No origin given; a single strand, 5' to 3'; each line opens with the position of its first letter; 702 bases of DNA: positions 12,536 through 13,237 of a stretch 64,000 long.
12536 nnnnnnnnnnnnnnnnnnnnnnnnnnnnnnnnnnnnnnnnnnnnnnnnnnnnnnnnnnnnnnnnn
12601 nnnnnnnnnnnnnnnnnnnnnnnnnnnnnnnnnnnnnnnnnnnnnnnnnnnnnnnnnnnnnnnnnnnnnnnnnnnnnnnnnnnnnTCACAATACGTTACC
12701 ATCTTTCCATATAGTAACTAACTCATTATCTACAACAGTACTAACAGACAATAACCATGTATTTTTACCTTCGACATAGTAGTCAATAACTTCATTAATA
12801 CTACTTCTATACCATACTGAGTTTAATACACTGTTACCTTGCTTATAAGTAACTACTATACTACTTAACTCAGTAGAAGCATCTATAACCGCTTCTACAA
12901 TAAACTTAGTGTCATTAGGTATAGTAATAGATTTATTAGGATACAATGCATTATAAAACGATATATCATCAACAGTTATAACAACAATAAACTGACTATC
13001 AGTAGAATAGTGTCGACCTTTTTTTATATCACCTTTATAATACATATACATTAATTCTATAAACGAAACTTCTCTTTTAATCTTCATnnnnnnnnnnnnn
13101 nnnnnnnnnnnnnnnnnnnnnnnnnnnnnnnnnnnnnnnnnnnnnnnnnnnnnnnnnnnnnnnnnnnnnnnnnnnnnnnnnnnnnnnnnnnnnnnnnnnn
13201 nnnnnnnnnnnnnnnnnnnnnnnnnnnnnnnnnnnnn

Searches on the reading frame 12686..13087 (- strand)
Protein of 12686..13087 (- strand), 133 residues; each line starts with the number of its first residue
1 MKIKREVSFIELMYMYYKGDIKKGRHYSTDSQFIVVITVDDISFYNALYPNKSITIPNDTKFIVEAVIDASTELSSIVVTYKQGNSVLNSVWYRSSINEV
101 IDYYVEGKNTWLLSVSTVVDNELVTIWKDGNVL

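Call 91: search_protein_families(library=pfam, proteins=[window:12686-13087:-], max_evalue=0.01)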
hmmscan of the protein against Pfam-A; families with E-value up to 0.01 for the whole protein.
window:12686-13087:- (133 aa): 0 families

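Call 93: search_protein_families(library=phrogs, proteins=[window:12686-13087:-], max_evalue=0.001)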
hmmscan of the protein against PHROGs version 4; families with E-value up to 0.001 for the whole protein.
window:12686-13087:- (133 aa): 1 family
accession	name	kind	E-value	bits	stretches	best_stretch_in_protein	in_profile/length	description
phrog_467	-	unknown function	1.3e-20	75.3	1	1-133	2-133/134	-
